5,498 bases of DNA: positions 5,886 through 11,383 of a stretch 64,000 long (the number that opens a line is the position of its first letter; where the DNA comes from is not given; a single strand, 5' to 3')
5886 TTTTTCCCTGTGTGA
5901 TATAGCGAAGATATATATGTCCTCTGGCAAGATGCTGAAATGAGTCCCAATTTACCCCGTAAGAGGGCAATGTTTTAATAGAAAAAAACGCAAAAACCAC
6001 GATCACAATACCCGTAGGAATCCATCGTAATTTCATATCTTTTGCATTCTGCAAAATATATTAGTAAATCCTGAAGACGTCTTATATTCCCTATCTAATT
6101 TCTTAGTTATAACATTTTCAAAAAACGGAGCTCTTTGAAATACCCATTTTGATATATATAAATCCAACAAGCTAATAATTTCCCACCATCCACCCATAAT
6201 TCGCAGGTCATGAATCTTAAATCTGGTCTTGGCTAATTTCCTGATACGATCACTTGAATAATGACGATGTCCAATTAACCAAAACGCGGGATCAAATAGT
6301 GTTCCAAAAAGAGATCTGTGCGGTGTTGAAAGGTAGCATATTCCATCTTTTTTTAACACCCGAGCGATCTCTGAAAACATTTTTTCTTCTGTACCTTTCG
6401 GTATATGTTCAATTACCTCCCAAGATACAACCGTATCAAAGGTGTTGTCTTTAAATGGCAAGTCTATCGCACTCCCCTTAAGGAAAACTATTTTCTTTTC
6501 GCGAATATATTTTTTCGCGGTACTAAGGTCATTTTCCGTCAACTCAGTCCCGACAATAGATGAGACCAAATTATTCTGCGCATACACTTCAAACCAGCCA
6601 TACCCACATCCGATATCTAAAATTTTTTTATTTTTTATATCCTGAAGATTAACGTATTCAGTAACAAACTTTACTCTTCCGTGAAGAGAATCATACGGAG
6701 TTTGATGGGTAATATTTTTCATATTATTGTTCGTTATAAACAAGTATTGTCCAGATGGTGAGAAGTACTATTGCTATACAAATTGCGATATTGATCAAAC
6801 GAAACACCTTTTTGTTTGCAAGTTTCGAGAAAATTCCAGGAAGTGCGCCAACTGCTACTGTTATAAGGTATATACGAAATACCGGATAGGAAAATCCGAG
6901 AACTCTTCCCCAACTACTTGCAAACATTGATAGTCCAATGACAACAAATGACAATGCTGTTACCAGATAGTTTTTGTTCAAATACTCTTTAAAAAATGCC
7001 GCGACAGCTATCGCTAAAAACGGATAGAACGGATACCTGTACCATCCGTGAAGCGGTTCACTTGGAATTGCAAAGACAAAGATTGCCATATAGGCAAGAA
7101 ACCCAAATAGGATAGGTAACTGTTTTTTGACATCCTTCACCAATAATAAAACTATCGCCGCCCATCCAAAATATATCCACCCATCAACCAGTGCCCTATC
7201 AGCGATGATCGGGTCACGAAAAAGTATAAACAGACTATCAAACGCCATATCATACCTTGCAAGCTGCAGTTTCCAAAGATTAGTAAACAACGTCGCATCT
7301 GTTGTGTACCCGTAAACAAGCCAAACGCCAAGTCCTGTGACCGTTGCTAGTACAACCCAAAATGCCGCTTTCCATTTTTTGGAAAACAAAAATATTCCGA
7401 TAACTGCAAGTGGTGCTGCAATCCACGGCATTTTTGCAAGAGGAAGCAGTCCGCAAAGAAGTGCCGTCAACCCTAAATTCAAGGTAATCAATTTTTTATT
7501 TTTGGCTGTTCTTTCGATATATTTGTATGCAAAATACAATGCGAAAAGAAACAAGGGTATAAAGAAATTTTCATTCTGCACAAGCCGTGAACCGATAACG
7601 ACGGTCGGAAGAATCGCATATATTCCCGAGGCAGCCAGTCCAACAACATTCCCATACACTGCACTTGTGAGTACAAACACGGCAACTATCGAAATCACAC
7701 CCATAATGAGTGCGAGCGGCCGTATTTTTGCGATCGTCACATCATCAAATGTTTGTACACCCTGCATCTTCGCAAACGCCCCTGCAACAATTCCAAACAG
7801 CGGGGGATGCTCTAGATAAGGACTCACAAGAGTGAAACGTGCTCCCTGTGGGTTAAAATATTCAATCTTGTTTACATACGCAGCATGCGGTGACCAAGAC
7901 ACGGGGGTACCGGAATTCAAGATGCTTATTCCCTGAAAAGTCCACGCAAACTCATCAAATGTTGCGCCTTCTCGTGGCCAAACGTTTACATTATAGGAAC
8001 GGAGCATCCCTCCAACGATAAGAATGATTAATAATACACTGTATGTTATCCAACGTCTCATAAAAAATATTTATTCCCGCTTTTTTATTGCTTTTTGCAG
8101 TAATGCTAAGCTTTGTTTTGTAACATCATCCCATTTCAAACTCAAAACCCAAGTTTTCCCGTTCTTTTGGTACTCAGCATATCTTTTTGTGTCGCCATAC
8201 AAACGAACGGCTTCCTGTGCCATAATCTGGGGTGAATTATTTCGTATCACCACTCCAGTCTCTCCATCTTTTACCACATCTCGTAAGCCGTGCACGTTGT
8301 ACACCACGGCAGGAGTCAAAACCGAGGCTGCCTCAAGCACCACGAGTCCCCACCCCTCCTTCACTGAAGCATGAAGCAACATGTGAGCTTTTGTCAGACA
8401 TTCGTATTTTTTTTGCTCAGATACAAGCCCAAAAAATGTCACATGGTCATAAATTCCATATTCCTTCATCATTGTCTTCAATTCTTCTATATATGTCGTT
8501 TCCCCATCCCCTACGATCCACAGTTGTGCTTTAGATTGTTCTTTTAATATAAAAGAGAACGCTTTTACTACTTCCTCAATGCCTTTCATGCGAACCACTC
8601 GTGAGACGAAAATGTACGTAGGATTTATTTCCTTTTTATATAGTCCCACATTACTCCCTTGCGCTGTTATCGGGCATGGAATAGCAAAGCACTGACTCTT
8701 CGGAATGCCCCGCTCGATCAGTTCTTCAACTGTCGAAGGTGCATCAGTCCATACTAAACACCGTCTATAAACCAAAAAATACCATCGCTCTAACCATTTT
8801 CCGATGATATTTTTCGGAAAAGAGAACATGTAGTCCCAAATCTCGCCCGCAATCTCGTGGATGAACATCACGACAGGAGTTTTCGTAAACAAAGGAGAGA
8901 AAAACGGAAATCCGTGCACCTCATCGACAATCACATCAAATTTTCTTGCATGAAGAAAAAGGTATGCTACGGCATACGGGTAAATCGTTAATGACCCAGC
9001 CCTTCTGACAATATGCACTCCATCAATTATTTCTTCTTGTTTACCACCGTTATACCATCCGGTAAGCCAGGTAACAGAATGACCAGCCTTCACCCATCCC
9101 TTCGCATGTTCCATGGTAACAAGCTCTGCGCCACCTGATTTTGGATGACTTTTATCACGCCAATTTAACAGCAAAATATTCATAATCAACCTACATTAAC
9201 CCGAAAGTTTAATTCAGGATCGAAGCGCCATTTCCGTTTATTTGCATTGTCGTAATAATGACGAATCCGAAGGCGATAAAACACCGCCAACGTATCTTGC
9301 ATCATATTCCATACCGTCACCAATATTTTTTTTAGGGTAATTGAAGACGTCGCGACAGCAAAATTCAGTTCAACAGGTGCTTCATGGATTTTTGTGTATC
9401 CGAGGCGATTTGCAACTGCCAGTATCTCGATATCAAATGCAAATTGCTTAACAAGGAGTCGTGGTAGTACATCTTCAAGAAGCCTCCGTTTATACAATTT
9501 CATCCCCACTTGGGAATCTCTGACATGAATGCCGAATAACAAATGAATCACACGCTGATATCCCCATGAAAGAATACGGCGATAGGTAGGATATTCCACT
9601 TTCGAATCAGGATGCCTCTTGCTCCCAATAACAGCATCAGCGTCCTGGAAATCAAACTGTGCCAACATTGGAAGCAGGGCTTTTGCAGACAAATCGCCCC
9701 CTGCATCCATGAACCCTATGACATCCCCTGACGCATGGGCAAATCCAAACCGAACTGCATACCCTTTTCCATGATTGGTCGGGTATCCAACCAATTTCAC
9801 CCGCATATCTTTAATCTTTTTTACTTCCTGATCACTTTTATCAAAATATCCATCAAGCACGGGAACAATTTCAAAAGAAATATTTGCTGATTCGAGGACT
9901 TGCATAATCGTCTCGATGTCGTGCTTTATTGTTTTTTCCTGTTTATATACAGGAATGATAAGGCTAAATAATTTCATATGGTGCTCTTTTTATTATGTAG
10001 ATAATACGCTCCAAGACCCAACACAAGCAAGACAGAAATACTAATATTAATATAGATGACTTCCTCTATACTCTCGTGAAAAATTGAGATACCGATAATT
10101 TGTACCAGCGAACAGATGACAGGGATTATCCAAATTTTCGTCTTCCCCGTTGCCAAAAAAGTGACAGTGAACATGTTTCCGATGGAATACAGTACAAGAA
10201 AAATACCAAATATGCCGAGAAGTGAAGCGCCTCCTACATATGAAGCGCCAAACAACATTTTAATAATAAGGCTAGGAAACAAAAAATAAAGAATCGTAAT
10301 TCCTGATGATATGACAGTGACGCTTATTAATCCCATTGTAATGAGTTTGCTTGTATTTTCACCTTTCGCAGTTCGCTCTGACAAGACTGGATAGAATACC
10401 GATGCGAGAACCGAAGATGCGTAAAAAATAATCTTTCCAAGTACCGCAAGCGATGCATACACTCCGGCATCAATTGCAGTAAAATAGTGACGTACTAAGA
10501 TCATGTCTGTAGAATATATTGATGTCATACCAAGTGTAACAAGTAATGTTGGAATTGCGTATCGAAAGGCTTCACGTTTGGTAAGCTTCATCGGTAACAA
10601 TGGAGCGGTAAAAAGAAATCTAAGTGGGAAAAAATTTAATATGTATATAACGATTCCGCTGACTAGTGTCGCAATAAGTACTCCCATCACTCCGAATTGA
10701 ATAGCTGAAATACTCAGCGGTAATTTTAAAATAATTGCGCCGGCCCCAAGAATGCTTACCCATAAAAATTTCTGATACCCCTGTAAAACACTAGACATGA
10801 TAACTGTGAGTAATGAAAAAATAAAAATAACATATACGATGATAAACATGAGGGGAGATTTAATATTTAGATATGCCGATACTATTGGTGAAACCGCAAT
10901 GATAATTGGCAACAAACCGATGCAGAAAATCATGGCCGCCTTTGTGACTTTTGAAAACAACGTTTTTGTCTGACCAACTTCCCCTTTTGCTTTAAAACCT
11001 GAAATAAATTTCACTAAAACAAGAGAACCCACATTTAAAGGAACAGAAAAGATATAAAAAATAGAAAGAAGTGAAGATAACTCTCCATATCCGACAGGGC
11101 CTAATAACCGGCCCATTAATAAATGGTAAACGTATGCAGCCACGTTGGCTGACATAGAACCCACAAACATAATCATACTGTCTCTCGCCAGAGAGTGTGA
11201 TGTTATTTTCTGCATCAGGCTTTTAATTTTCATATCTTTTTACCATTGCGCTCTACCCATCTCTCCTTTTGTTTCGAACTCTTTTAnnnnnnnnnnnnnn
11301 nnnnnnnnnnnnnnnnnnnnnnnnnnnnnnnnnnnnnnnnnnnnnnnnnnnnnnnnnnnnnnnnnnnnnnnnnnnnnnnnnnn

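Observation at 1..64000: About 55-kb co-directional 'glyco-island': 22 GT-C membrane proteins + 15 GT-A/GT-B enzymes + 2 flippases, with no recognisable priming phosphoglycosyltransferase or Wzy/Wzz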

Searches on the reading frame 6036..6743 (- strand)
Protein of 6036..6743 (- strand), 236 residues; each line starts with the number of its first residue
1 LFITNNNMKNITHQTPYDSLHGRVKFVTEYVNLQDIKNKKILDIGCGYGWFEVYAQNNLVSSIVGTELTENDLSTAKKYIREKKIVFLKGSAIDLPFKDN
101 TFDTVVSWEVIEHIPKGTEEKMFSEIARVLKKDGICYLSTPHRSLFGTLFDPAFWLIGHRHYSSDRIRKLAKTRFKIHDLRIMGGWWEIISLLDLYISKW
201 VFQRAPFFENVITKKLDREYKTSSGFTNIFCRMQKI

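Call 4: search_protein_families(library=pfam, proteins=[window:6036-6743:-], max_evalue=0.01)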
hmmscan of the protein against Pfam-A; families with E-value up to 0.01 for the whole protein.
window:6036-6743:- (236 aa): 11 families
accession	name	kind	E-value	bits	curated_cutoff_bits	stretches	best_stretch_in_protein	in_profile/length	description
PF08241.18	Methyltransf_11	-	4.4e-21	75.8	21.2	1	42-137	1-94/95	Methyltransferase domain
PF13649.12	Methyltransf_25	-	3.8e-19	69.6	27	1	41-134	1-97/97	Methyltransferase domain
PF13489.12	Methyltransf_23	-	3.2e-15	56.7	27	1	35-170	20-150/164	Methyltransferase domain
PF13847.12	Methyltransf_31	-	6.4e-15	55.6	27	1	37-142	3-113/145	Methyltransferase domain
PF02353.26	CMAS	-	5.7e-11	42.7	27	1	28-140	55-166/273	Mycolic acid cyclopropane synthetase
PF08242.18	Methyltransf_12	-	1.7e-10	41.9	30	1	42-135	1-97/98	Methyltransferase domain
PF01209.24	Ubie_methyltran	-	1.9e-08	34.4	20.1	1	35-137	45-150/233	ubiE/COQ5 methyltransferase family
PF08003.17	Methyltransf_9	-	2.5e-05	23.9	23.8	1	32-135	110-214/315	Protein of unknown function (DUF1698)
PF05175.20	MTS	-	0.00011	22.4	23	1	32-135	26-135/170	Methyltransferase small domain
PF02390.23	Methyltransf_4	-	0.00054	19.9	24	0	38-85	2-50/173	Putative methyltransferase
PF01728.25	FtsJ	-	0.0019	18.6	24.1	1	31-106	16-96/181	FtsJ-like methyltransferase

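Call 79: search_protein_families(library=ncbifam, proteins=[window:6036-6743:-], max_evalue=0.0001)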
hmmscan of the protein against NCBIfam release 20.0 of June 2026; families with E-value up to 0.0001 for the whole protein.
window:6036-6743:- (236 aa): 36 families (the best 25 are shown)
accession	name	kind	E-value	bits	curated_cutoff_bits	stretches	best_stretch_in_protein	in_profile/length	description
TIGR01983.1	UbiG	equivalog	4.1e-14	52.4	102.95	1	23-145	29-158/228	bifunctional 2-polyprenyl-6-hydroxyphenol methylase/3-demethylubiquinol 3-O-methyltransferase UbiG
NF008686.0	PRK11705.1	equivalog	3.1e-13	49.5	400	1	24-140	156-267/383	cyclopropane fatty acyl phospholipid synthase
NF045825.1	FAmtase_mtf2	equivalog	1.3e-12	47.5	400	1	34-136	55-156/248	fatty-acid O-methyltransferase Mtf2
TIGR02072.1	BioC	equivalog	1.9e-12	47.6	184.95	1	35-144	32-138/244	malonyl-ACP O-methyltransferase BioC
TIGR01934.1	MenG_MenH_UbiE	subfamily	5.2e-12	45.5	158.35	1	33-138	35-141/223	ubiquinone/menaquinone biosynthesis methyltransferase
NF045823.1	PthPhpthDimycoMt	equivalog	7.7e-12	44.9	300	1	34-135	63-163/256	phthiotriol/phenolphthiotriol dimycocerosates methyltransferase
NF041536.1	ArsM_DUF2284_UU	exception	2.8e-11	42.4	575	1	38-135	77-177/459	arsenite methyltransferase/DUF2284 domain selenoprotein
NF053839.1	CPFASynBruc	equivalog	6.3e-11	41.9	600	1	37-140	174-278/410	cyclopropane fatty acid synthase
NF041537.1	ArsM_AhpD_UU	exception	9.4e-11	41.1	510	1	37-134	76-176/345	arsenite methyltransferase/AhpD domain selenoprotein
NF045667.1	MTase_DVU1556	equivalog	1.6e-10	40.8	155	1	37-139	22-120/213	DVU_1556 family methyltransferase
NF040539.1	AST_met_ArsM_2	exception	6.7e-10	39.2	240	1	24-135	45-160/262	putative arsinothricin biosynthesis methyltransferase ArsM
NF001244.0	PRK00216.1-5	equivalog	7.2e-10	38.5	216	1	33-136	44-151/236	bifunctional demethylmenaquinone methyltransferase/2-methoxy-6-polyprenyl-1,4-benzoquinol methylase UbiE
NF001243.0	PRK00216.1-4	equivalog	1.4e-09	37.6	235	1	36-135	45-148/237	demethylmenaquinone methyltransferase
NF008300.0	PRK11088.1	equivalog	3.9e-09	36.4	303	1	14-142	64-183/272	23S rRNA (guanine(745)-N(1))-methyltransferase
TIGR02752.1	MenG_heptapren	equivalog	1.3e-08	34.7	419.85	1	33-140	40-152/231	demethylmenaquinone methyltransferase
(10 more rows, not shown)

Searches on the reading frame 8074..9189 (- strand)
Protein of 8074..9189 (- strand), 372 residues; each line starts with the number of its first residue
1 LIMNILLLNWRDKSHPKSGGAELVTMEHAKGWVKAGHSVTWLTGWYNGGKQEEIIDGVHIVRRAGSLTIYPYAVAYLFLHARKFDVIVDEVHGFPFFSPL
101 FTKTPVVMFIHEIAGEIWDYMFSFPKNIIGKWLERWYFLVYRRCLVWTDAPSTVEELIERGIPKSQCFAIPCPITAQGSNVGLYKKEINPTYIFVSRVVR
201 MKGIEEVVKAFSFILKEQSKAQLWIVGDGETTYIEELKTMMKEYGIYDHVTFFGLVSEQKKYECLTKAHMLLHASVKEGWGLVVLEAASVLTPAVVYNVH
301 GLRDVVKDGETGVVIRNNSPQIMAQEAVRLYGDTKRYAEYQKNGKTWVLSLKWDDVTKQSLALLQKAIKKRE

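Call 4: search_protein_families(library=pfam, proteins=[window:8074-9189:-], max_evalue=0.01)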
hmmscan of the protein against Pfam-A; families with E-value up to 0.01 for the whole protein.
window:8074-9189:- (372 aa): 5 families
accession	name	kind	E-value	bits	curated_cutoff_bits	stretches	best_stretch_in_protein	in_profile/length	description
PF00534.26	Glycos_transf_1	-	1.8e-34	119.2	26.4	1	187-347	13-172/172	Glycosyl transferases group 1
PF13692.12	Glyco_trans_1_4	-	1.8e-27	96.8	27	1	190-333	2-142/142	Glycosyl transferases group 1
PF13439.12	Glyco_transf_4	-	2.2e-14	54.3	28.5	1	19-174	2-166/170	Glycosyltransferase Family 4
PF20706.3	GT4-conflict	-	1.5e-09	37.8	26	1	187-309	195-323/385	Family 4 Glycosyltransferase in conflict systems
PF13579.12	Glyco_trans_4_4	-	1.8e-08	35.3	29.7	1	19-172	1-157/158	Glycosyl transferase 4-like domain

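Call 79: search_protein_families(library=ncbifam, proteins=[window:8074-9189:-], max_evalue=0.0001)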
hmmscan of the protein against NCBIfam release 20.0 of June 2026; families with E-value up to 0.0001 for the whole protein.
window:8074-9189:- (372 aa): 32 families (the best 25 are shown)
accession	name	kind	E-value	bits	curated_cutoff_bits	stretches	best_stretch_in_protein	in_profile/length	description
NF041876.1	EPS_EpsE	equivalog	3.2e-26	92.5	400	1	195-348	220-376/389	exopolysaccharide biosynthesis GT4 family glycosyltransferase EpsE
TIGR03999.1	thiol_BshA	equivalog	6.5e-24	84.5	273.7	1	191-351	201-357/375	N-acetyl-alpha-D-glucosaminyl L-malate synthase BshA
NF046085.1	XrtY_assoc_Gly1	equivalog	2.3e-23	82.7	400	1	186-349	206-365/387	XrtY-associated glycosyltransferase XYAG1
NF047880.1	glyco_SdgA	exception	4.4e-20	71.7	800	1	103-344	238-467/488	serine-aspartate repeat adhesin O-glycosyltransferase SdgA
TIGR03449.1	mycothiol_MshA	equivalog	1.3e-19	70.4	462.5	1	176-369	209-405/406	D-inositol-3-phosphate glycosyltransferase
NF041010.1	glycosy_Agl16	equivalog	3e-19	69.1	575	1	50-365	51-349/352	glycosylation protein Agl16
TIGR04157.1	glyco_rSAM_CFB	subfamily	1.1e-17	64.1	400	1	190-317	228-350/406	TIGR04157 family glycosyltransferase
NF038011.1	PelF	equivalog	1.4e-17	64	100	1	159-346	274-470/489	GT4 family glycosyltransferase PelF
TIGR04047.1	MSMEG_0565_glyc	hypoth_equivalog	3.8e-15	55.9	259.85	1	184-363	188-370/373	MSMEG_0565 family glycosyltransferase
NF007396.0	PRK09922.1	equivalog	6.5e-15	54.9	385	1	155-317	148-310/361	lipopolysaccharide 1,6-galactosyltransferase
TIGR02149.1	glgA_Coryne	subfamily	3.1e-14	52.9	302.4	1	186-366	201-389/391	glycogen synthase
TIGR03088.1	stp2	hypoth_equivalog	4.9e-14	52.2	409.05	1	192-342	197-347/374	TIGR03088 family PEP-CTERM/XrtA system glycosyltransferase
TIGR02095.1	glgA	subfamily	8.4e-14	51.1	328.45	1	180-364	285-474/477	glycogen/starch synthase, ADP-glucose type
NF038295.1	EPS_HpsP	equivalog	1.6e-13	50.4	550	1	188-366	206-386/388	hormogonium polysaccharide biosynthesis glycosyltransferase HpsP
TIGR04063.1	stp3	hypoth_equivalog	1.2e-12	47.5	442.05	1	194-351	218-378/397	TIGR04063 family PEP-CTERM/XrtA system glycosyltransferase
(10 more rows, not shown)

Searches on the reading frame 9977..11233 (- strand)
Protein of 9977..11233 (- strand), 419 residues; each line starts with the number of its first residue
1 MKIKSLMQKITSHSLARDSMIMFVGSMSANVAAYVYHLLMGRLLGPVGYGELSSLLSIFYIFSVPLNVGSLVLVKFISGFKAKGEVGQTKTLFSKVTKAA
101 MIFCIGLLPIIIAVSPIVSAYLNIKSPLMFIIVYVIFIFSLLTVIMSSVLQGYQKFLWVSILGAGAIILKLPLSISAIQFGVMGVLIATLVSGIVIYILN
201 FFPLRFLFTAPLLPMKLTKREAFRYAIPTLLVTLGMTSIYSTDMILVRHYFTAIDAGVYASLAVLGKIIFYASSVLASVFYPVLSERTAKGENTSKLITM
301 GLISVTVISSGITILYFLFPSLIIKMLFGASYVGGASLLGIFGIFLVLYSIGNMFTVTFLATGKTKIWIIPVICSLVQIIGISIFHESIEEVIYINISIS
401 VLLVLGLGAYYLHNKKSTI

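Call 4: search_protein_families(library=pfam, proteins=[window:9977-11233:-], max_evalue=0.01)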
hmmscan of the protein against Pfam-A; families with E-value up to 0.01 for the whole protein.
window:9977-11233:- (419 aa): 2 families
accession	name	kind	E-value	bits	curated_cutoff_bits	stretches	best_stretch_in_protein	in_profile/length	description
PF13440.11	Polysacc_synt_3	-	6.6e-09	35.9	23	1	40-333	2-289/293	Polysaccharide biosynthesis protein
PF01943.22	Polysacc_synt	-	9.9e-07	28.9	28.2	1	16-286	2-272/274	Polysaccharide biosynthesis protein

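Call 79: search_protein_families(library=ncbifam, proteins=[window:9977-11233:-], max_evalue=0.0001)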
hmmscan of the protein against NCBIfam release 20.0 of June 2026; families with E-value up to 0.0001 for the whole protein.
window:9977-11233:- (419 aa): 1 family
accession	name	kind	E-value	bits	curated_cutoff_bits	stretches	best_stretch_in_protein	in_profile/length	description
TIGR02900.1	spore_V_B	equivalog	1.3e-06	27.4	372.3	1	16-153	2-138/488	stage V sporulation protein B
